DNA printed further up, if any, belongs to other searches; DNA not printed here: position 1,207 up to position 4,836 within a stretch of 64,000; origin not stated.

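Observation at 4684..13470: Two-gene autotransporter block bracketed by four direct copies of a 28-bp repeat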

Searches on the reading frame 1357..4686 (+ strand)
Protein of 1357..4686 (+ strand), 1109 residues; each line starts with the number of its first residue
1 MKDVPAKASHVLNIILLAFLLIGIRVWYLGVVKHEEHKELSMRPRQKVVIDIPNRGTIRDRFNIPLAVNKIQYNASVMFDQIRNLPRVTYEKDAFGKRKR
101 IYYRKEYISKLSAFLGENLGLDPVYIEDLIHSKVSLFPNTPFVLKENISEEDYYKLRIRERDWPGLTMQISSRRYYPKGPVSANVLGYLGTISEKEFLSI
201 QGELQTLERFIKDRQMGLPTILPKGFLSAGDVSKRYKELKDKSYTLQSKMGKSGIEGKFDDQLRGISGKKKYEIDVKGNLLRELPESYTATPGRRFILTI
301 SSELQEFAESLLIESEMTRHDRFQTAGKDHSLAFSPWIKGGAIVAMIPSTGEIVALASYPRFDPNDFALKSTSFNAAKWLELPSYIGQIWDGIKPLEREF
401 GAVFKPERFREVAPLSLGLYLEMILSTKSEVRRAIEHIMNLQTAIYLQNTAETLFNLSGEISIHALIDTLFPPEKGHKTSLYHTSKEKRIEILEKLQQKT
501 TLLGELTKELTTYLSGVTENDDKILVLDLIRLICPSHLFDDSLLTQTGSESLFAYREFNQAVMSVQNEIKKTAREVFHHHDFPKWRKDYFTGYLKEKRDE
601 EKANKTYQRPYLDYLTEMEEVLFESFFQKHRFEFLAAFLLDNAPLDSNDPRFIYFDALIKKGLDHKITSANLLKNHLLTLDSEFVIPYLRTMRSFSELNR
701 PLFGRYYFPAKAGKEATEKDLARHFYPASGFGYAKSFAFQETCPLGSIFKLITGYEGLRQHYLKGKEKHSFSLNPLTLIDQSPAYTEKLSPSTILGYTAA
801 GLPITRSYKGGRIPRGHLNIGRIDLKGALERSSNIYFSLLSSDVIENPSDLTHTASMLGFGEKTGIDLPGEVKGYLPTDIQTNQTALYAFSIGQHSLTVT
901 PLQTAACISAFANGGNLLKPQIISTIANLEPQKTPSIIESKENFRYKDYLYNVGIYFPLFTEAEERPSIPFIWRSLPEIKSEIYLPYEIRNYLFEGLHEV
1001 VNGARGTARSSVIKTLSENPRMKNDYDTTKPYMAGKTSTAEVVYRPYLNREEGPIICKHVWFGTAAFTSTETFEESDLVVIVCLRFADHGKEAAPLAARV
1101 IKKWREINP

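Call 7: search_protein_families(library=pfam, proteins=[window:1357-4686:+])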
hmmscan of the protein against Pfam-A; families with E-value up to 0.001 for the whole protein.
window:1357-4686:+ (1109 aa): 2 families
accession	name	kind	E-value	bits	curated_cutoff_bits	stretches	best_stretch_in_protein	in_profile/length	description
PF03717.20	PBP_dimer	-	1.3e-32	114.1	24.4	2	53-199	4-133/180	Penicillin-binding Protein dimerisation domain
PF00905.27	Transpeptidase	-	4.1e-28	98.9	22.1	1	821-1043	91-245/299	Penicillin binding protein transpeptidase domain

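Call 12: find_encoding_contigs(protein=window:1357-4686:+, flank=10000, max_places=10)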
Protein window:1357-4686:+ (1109 aa): no gene with exactly this product is on record in the collection.

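Call 21: find_homologous_proteins(query=window:1357-4686:+, max_evalue=1e-30)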
Query window:1357-4686:+ (1109 aa): 1408 proteins with E <= 1e-30 among 8000 candidates; the best 120 are listed.
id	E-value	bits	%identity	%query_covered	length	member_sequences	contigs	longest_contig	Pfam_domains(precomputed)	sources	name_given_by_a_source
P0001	0.0e+0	2529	100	100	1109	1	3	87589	PF03717.21,PF00905.28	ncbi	-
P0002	0.0e+0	2033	79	100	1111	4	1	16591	PF03717.21,PF00905.28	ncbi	-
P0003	0.0e+0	1969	77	100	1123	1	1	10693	PF03717.21,PF00905.28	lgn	-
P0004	0.0e+0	1935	76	100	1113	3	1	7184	PF03717.21,PF00905.28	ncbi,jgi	jgi:cell division protein FtsI/penicillin-binding protein 2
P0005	0.0e+0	1903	75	100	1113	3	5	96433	PF03717.21,PF00905.28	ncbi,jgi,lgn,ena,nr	ncbi:MAG: hypothetical protein FJZ59_01245 [Chlamydiae bacterium]|jgi:cell division protein FtsI/pen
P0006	0.0e+0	1900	75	100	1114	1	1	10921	PF03717.21,PF00905.28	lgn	-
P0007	0.0e+0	1851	72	100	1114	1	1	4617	PF03717.21,PF00905.28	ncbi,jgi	jgi:cell division protein FtsI/penicillin-binding protein 2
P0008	0.0e+0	1805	72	100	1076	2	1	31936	PF03717.21,PF00905.28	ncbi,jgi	jgi:cell division protein FtsI/penicillin-binding protein 2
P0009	0.0e+0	1557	60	100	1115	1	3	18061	PF03717.21,PF00905.28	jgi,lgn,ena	-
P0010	0.0e+0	1550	60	100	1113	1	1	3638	PF03717.21,PF00905.28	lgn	-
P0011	0.0e+0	1544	60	100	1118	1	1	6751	PF03717.21,PF00905.28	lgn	-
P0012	0.0e+0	1512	60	100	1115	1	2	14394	PF03717.21,PF00905.28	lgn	-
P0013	0.0e+0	1508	60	100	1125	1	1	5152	PF03717.21,PF00905.28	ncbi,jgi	jgi:cell division protein FtsI/penicillin-binding protein 2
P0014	0.0e+0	1487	59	100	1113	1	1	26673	PF03717.21,PF00905.28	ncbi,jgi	jgi:cell division protein FtsI/penicillin-binding protein 2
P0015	0.0e+0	1441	56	100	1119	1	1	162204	PF03717.21,PF00905.28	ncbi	-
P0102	7.1e-297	1006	44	100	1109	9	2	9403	PF03717.21,PF00905.28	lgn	-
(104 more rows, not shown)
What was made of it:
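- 1357..4686 (+): pbp2 (1109 aa), the left neighbour. Its stop codon lies in the extended repeat segment. Pfam PBP_dimer and Transpeptidase (call 7); homologues in Chlamydiae (call 21).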

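Call 23: find_encoding_contigs(protein=P0001, flank=10000, max_places=6)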
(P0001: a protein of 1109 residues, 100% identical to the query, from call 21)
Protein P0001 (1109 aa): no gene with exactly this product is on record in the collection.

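Call 24: find_encoding_contigs(protein=P0005, flank=10000, max_places=6)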
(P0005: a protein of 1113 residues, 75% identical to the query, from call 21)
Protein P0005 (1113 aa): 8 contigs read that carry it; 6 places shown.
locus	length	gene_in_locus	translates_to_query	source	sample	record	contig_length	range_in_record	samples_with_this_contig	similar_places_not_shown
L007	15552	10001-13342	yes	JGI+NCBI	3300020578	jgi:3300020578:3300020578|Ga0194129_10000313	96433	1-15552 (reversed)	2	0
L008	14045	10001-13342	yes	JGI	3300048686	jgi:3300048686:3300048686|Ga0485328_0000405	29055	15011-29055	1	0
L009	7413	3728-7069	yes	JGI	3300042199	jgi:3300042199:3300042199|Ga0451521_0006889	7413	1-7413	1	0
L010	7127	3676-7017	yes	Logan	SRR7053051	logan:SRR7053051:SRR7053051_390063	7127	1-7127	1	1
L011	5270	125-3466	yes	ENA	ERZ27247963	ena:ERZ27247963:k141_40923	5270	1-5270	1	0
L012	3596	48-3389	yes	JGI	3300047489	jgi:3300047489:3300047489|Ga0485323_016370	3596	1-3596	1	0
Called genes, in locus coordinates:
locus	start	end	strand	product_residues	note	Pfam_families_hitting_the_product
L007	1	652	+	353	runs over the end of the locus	PF00217:ATP-gua_Ptrans, PF27454:McsB_C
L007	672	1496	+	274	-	-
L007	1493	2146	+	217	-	PF01128:IspD, PF12804:NTP_transf_3 (weak)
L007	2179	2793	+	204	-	PF00265:TK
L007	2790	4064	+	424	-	PF12832:MFS_1_like (faint), PF00083:Sugar_tr (weak), PF07690:MFS_1, PF13347:MFS_2 (weak), PF00083:Sugar_tr (weak), PF07690:MFS_1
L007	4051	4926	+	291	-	PF03009:GDPD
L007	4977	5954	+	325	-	PF03372:Exo_endo_phos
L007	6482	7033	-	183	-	PF01765:RRF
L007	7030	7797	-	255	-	PF00696:AA_kinase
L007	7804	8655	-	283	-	PF00889:EF_TS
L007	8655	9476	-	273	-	PF00318:Ribosomal_S2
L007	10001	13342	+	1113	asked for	PF03717:PBP_dimer, PF00905:Transpeptidase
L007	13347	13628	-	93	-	-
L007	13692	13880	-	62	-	-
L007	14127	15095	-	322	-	PF04055:Radical_SAM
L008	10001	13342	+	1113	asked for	PF03717:PBP_dimer, PF00905:Transpeptidase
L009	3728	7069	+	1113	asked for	PF03717:PBP_dimer, PF00905:Transpeptidase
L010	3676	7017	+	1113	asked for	PF03717:PBP_dimer, PF00905:Transpeptidase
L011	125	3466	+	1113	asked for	PF03717:PBP_dimer, PF00905:Transpeptidase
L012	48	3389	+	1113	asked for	PF03717:PBP_dimer, PF00905:Transpeptidase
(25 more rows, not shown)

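Call 25: find_encoding_contigs(protein=P0002, flank=10000, max_places=4)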
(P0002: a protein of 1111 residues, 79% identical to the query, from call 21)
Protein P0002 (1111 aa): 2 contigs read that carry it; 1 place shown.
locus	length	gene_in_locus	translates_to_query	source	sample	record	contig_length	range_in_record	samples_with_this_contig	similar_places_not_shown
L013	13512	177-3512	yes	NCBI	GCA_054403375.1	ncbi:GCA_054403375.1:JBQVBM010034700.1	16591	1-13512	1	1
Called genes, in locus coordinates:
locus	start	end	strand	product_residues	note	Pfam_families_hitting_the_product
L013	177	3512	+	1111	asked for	PF03717:PBP_dimer, PF00905:Transpeptidase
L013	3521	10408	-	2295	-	PF12951:PATR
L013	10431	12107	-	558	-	PF12951:PATR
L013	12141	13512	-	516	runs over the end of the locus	PF03853:YjeF_N, PF01256:Carb_kinase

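Call 43: find_encoding_contigs(protein=P0003, flank=10000, max_places=3)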
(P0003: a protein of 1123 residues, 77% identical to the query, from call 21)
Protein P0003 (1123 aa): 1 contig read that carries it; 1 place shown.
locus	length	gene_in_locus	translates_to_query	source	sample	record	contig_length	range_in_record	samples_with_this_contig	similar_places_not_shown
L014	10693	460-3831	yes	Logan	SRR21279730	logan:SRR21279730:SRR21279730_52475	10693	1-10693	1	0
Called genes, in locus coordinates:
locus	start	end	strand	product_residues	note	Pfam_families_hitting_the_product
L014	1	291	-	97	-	?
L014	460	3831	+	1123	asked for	PF03717:PBP_dimer, PF00905:Transpeptidase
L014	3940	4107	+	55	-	-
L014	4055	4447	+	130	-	-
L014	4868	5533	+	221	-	-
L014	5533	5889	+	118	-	-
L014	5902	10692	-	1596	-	?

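Call 44: find_encoding_contigs(protein=P0008, flank=10000, max_places=3)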
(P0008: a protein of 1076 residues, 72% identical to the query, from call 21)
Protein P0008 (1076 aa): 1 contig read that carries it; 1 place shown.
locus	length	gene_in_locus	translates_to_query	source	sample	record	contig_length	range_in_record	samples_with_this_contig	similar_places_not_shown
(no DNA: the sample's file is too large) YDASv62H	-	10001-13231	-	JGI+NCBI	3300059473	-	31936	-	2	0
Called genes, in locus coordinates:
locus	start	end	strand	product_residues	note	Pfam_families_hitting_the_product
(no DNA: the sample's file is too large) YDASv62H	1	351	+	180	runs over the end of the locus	PF02151:UVR (weak)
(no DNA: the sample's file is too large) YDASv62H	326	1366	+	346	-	PF00217:ATP-gua_Ptrans, PF27454:McsB_C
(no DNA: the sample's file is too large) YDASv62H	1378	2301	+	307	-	-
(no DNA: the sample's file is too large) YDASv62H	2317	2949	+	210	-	PF01128:IspD, PF12804:NTP_transf_3 (weak)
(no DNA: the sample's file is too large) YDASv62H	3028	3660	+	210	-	PF00265:TK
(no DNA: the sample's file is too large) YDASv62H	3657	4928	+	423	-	PF07690:MFS_1, PF12832:MFS_1_like (faint), PF00083:Sugar_tr (faint), PF13347:MFS_2 (weak), PF07690:MFS_1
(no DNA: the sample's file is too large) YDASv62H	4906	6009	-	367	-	PF05150:Legionella_OMP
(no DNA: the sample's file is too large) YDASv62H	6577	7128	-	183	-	PF01765:RRF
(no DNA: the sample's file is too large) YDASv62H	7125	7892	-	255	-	PF00696:AA_kinase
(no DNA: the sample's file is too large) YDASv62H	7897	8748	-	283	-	PF00889:EF_TS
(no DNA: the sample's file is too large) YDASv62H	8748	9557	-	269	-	PF00318:Ribosomal_S2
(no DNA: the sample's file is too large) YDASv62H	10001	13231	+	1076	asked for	PF03717:PBP_dimer, PF00905:Transpeptidase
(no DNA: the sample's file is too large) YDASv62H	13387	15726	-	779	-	PF12799:LRR_4 (weak), PF00632:HECT (weak)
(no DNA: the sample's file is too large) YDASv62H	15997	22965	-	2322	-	PF12951:PATR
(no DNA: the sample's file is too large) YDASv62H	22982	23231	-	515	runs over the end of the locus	PF12951:PATR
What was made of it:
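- The autotransporter pair is conserved in relatives down to 72% PBP2 identity (call 44).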

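Call 45: find_encoding_contigs(protein=P0006, flank=10000, max_places=3)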
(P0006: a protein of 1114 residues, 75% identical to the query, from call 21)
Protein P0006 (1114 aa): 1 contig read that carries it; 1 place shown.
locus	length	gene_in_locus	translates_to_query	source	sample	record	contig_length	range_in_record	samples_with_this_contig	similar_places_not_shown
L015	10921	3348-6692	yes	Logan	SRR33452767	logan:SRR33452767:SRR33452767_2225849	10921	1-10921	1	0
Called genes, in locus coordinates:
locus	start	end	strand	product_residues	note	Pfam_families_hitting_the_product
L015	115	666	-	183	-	PF01765:RRF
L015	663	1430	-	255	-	PF00696:AA_kinase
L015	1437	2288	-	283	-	PF00889:EF_TS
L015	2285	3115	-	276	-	PF00318:Ribosomal_S2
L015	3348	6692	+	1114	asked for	PF03717:PBP_dimer, PF00905:Transpeptidase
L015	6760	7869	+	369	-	-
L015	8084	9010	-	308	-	PF01755:Glyco_transf_25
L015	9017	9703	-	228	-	PF13578:Methyltransf_24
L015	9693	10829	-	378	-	-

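Call 49: search_protein_families(library=pfam, proteins=[L007:14127-15095:-], max_evalue=1)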
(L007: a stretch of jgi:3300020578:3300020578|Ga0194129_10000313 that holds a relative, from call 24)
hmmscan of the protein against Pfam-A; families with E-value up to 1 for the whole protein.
L007:14127-15095:- (322 aa): 3 families
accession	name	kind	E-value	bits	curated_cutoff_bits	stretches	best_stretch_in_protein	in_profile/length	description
PF04055.27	Radical_SAM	-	3.6e-08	34.2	29.5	1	105-233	2-139/166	Radical SAM superfamily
PF13353.11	Fer4_12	-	7.2e-05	23.6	22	1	107-169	12-77/137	4Fe-4S single cluster domain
PF19238.5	Radical_SAM_2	-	0.007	16.5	26.7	1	217-250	98-131/151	Radical SAM-like domain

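Call 70: list_cluster_members(proteins=[P0001, P0121])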
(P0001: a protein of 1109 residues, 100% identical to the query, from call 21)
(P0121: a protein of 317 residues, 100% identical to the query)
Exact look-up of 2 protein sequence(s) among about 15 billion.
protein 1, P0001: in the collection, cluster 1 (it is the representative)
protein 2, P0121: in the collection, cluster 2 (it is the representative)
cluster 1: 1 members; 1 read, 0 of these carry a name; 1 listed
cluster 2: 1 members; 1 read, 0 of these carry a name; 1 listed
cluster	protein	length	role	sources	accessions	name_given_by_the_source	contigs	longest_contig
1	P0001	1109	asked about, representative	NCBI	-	-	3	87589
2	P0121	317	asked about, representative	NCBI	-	-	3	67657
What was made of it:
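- Tried and rejected: It gave no accessions (call 70).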
